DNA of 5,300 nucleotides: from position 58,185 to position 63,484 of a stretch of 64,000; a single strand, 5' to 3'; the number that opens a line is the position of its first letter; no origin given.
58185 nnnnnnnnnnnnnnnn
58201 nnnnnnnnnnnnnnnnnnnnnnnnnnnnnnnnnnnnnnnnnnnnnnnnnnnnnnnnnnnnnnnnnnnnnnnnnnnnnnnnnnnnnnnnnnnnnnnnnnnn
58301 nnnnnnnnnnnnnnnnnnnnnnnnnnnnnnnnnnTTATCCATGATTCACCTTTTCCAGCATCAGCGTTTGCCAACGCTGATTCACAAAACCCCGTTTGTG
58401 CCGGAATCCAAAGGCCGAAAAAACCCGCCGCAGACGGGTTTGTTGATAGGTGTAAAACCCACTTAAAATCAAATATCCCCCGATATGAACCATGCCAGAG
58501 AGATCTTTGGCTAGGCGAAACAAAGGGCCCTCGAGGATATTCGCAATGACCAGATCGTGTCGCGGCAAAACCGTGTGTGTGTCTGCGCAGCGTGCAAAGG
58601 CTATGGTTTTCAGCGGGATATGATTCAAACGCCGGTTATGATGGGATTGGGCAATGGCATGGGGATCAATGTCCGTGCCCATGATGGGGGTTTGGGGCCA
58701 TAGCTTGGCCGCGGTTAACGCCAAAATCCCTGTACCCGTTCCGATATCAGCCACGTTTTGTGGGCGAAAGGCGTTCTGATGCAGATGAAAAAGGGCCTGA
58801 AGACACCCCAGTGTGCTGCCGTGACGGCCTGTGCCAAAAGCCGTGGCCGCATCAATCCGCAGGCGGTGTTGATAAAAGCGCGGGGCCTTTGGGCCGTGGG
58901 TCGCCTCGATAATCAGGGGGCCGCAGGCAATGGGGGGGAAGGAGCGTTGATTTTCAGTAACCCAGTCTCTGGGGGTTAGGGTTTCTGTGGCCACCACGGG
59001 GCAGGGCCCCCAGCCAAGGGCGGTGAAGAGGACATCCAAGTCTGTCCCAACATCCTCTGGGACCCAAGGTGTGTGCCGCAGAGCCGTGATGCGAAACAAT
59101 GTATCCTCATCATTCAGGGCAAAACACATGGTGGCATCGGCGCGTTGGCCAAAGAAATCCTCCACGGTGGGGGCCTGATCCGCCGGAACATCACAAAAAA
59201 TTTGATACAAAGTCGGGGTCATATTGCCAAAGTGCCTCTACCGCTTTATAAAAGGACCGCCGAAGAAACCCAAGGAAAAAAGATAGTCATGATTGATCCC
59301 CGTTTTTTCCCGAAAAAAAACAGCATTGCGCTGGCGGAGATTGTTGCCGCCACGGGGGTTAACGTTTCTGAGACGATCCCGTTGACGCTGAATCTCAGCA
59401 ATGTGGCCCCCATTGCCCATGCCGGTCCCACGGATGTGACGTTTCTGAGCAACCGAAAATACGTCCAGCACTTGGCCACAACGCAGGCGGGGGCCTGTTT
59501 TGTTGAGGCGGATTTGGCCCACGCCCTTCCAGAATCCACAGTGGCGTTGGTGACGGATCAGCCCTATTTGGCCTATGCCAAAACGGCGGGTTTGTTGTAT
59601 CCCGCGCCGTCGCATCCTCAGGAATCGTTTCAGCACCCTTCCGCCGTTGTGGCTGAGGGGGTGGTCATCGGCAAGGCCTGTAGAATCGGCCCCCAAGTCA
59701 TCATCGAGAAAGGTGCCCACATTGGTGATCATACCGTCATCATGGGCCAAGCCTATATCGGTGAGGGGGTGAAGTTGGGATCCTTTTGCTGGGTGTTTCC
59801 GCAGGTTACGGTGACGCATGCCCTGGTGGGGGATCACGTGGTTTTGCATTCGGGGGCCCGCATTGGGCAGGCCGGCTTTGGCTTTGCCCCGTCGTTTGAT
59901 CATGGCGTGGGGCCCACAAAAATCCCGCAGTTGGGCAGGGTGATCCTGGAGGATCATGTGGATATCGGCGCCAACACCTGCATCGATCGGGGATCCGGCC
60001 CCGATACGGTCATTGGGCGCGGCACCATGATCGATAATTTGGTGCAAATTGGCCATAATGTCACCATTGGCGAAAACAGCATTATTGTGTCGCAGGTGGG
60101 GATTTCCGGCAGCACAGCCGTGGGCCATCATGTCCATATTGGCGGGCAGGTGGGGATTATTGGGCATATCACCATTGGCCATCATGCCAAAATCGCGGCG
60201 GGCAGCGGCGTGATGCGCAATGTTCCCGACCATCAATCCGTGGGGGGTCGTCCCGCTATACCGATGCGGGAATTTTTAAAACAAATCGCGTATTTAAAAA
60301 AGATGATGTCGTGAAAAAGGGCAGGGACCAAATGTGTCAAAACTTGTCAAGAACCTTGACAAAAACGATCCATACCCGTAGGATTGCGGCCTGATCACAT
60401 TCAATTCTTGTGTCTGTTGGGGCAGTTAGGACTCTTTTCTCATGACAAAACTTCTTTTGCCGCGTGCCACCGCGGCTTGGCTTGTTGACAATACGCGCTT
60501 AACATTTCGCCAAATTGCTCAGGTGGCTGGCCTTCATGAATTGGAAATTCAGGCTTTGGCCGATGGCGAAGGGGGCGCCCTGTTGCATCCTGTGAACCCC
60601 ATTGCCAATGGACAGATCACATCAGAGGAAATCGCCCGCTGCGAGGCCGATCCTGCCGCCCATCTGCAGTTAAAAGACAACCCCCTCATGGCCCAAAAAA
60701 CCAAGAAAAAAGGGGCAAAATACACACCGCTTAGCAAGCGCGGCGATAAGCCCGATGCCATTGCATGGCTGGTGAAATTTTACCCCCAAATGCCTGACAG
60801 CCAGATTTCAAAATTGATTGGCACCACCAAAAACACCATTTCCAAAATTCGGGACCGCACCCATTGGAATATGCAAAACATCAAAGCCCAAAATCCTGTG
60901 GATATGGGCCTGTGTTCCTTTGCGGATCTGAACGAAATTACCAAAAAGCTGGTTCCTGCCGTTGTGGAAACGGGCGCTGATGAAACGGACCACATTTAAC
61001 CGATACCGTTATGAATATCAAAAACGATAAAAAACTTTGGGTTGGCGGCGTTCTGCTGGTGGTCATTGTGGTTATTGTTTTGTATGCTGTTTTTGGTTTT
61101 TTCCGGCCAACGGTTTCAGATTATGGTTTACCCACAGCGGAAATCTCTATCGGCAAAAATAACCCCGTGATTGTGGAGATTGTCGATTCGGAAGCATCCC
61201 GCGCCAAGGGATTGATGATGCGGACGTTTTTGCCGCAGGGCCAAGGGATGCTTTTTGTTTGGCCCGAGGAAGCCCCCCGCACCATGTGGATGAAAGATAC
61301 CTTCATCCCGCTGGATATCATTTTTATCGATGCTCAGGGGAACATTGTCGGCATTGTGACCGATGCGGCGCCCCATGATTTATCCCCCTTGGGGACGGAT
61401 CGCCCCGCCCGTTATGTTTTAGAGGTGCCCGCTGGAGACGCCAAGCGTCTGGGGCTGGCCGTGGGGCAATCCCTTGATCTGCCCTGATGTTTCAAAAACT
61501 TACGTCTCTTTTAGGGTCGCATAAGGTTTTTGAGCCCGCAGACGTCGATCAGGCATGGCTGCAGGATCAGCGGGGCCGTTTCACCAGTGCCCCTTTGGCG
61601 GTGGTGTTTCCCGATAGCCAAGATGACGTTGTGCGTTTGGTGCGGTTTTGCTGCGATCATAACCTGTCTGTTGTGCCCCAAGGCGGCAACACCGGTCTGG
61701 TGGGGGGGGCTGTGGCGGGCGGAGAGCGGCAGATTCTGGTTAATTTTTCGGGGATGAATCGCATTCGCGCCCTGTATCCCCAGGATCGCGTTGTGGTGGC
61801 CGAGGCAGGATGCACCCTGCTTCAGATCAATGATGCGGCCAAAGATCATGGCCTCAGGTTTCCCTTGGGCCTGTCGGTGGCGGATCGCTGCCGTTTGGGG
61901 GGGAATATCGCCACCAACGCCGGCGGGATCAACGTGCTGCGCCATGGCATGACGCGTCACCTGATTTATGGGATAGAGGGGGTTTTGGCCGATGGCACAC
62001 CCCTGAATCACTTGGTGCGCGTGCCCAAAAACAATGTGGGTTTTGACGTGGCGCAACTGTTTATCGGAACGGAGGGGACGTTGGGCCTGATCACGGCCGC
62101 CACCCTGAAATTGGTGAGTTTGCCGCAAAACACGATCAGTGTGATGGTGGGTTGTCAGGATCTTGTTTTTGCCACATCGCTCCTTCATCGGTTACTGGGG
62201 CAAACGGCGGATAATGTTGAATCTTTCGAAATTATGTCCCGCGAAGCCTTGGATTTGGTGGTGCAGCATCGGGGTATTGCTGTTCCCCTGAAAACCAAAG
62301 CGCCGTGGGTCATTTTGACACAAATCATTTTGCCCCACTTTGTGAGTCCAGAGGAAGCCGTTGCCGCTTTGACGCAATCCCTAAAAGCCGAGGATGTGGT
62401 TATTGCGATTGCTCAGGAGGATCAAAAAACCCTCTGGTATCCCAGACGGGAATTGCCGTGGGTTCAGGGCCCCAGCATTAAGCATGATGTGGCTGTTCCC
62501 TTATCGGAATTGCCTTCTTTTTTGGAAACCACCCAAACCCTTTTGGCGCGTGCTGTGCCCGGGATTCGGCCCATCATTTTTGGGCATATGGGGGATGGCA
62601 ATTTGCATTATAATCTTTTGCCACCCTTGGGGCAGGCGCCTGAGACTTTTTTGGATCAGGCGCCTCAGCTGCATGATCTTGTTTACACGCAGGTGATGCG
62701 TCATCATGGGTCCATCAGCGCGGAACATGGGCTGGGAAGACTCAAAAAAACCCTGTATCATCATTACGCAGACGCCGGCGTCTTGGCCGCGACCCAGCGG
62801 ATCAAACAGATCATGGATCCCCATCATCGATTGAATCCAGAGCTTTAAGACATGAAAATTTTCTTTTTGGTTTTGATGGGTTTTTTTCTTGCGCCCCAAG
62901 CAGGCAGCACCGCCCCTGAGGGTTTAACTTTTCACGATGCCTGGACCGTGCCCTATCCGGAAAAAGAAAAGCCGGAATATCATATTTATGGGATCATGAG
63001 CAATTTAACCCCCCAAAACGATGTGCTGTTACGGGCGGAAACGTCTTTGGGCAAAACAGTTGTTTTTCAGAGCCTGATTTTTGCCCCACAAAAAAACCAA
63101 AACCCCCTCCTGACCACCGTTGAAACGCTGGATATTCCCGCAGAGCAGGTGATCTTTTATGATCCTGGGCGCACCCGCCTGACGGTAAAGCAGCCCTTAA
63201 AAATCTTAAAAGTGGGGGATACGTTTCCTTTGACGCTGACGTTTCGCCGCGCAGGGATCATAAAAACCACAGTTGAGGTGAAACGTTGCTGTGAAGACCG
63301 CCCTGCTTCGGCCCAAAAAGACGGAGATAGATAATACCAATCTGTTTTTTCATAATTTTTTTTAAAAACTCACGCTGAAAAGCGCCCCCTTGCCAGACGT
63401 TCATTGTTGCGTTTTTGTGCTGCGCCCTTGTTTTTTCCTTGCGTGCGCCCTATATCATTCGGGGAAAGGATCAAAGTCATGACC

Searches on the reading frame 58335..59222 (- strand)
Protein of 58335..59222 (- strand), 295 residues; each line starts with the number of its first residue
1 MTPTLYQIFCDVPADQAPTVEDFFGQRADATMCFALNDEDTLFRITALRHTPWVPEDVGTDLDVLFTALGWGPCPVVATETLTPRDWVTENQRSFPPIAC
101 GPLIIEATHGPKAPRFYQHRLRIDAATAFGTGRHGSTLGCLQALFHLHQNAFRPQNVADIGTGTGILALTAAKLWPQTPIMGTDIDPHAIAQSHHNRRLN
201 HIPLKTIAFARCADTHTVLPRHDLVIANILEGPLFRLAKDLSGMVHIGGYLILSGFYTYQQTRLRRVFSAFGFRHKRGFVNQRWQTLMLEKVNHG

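Call 25: search_protein_families(library=pfam, proteins=[window:58335-59222:-], max_evalue=0.0001)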
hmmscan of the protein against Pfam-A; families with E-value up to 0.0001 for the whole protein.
window:58335-59222:- (295 aa): 5 families
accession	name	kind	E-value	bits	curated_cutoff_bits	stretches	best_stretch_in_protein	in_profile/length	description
PF06325.19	PrmA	-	3.4e-40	138.8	22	1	77-290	87-294/296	Ribosomal protein L11 methyltransferase (PrmA)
PF05175.20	MTS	-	6.3e-08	32.9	23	1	146-228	26-105/170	Methyltransferase small domain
PF13847.12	Methyltransf_31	-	2e-05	24.8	27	1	156-202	6-53/145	Methyltransferase domain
PF13649.12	Methyltransf_25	-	5.4e-05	24.2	27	0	157-209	1-50/97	Methyltransferase domain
PF08242.18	Methyltransf_12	-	6.2e-05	24.1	30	0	159-228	2-72/98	Methyltransferase domain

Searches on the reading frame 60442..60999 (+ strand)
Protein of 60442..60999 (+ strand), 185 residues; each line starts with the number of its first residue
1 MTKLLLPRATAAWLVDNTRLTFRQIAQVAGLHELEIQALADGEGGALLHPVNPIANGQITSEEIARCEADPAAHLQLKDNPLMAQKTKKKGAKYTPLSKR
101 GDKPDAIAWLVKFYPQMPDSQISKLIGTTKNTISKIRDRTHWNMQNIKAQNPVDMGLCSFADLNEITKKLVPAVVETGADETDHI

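Call 37: search_protein_families(library=pfam, proteins=[window:60442-60999:+], max_evalue=0.01)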
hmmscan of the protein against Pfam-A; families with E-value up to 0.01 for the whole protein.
window:60442-60999:+ (185 aa): 2 families
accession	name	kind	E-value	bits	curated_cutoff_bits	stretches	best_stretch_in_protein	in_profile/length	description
PF06242.16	TrcR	-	7.4e-57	191.8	22.2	1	34-169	1-136/139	Transcriptional cell cycle regulator TrcR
PF13384.12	HTH_23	-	0.00043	20.4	24.6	0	114-139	14-40/50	Homeodomain-like domain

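Call 39: search_protein_families(library=ncbifam, proteins=[window:60442-60999:+], max_evalue=0.001)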
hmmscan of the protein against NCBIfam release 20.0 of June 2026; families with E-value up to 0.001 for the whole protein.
window:60442-60999:+ (185 aa): 0 families

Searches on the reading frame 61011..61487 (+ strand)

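Call 37: search_protein_families(library=pfam, proteins=[window:61011-61487:+], max_evalue=0.01)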
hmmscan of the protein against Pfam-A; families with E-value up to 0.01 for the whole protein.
window:61011-61487:+ (158 aa): 1 family
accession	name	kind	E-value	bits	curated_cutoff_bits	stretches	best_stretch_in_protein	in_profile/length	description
PF02643.20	DUF192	-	3.4e-31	107.7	27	1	55-156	3-95/96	Uncharacterized ACR, COG1430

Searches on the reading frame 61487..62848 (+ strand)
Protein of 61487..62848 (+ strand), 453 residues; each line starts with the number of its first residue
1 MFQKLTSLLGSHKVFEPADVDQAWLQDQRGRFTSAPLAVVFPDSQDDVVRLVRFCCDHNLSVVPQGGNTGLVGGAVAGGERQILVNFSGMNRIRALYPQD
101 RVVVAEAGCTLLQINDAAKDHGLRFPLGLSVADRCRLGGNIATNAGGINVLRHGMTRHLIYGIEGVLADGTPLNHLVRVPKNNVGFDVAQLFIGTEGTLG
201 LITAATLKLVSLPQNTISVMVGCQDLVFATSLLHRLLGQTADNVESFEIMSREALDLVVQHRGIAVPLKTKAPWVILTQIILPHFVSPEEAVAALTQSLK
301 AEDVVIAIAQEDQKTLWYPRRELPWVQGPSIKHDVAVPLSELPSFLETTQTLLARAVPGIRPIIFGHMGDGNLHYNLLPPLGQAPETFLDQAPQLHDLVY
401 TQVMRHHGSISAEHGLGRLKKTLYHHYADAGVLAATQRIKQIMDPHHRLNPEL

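Call 37: search_protein_families(library=pfam, proteins=[window:61487-62848:+], max_evalue=0.01)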
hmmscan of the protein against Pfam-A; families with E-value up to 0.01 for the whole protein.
window:61487-62848:+ (453 aa): 2 families
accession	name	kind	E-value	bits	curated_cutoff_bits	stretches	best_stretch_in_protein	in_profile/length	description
PF02913.24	FAD-oxidase_C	-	5.4e-38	131.5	21.2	1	213-451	2-245/248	FAD linked oxidases, C-terminal domain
PF01565.28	FAD_binding_4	-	3e-33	114.9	26.4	1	36-172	1-135/139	FAD binding domain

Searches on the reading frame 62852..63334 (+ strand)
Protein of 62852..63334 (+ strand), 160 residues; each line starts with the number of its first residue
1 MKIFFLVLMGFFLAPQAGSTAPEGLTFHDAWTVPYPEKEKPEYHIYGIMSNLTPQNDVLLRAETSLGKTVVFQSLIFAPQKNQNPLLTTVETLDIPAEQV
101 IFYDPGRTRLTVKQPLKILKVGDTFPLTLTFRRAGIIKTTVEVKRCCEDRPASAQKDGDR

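Call 37: search_protein_families(library=pfam, proteins=[window:62852-63334:+], max_evalue=0.01)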
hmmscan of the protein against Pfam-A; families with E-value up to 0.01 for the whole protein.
window:62852-63334:+ (160 aa): 1 family
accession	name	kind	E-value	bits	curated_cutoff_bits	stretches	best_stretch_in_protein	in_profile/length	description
PF04314.18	PCuAC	-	2.3e-08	34.4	29.4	1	28-137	2-107/109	Copper chaperone PCu(A)C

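Call 78: find_encoding_contigs(protein=window:62852-63334:+, flank=10000, max_places=3)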
Protein window:62852-63334:+ (160 aa): 8 contigs read that carry it; 3 places shown.
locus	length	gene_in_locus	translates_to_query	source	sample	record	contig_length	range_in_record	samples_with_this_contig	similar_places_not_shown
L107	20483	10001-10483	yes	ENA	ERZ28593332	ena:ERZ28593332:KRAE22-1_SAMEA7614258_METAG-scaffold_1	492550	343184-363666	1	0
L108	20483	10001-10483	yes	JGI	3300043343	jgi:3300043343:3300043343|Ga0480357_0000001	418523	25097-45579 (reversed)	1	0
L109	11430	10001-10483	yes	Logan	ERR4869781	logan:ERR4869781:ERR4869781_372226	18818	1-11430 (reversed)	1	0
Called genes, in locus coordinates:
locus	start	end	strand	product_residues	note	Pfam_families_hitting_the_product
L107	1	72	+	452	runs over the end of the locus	PF00072:Response_reg (weak), PF00158:Sigma54_activat, PF14532:Sigma54_activ_2, PF07728:AAA_5, PF25601:AAA_lid_14, PF02954:HTH_8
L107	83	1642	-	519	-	PF20703:nSTAND1 (faint), PF00005:ABC_tran, PF00270:DEAD (faint), PF05621:TniB (faint), PF13191:AAA_16 (faint), PF13304:AAA_21 (faint), PF00005:ABC_tran, PF02463:SMC_N (weak), +4 more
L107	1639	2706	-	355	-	-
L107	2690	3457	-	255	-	PF01061:ABC2_membrane, PF12698:ABC2_membrane_3 (weak)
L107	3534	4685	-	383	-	PF02684:LpxB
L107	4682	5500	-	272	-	PF17930:LpxI_N, PF06230:LpxI_C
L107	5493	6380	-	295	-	PF06325:PrmA, PF05175:MTS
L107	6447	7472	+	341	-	PF04613:LpxD, PF25084:LbH_EIF2B (weak), PF25087:GMPPB_C (weak), PF00132:Hexapep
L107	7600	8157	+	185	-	PF06242:TrcR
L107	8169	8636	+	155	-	PF02643:DUF192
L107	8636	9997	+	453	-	PF01565:FAD_binding_4, PF02913:FAD-oxidase_C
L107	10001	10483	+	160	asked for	PF04314:LpqE-like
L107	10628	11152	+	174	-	PF00227:Proteasome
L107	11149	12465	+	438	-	PF13191:AAA_16 (faint), PF07728:AAA_5 (weak), PF13401:AAA_22 (faint), PF00004:AAA, PF07724:AAA_2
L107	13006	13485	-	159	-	PF01668:SmpB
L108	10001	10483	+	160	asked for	PF04314:LpqE-like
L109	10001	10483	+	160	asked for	PF04314:LpqE-like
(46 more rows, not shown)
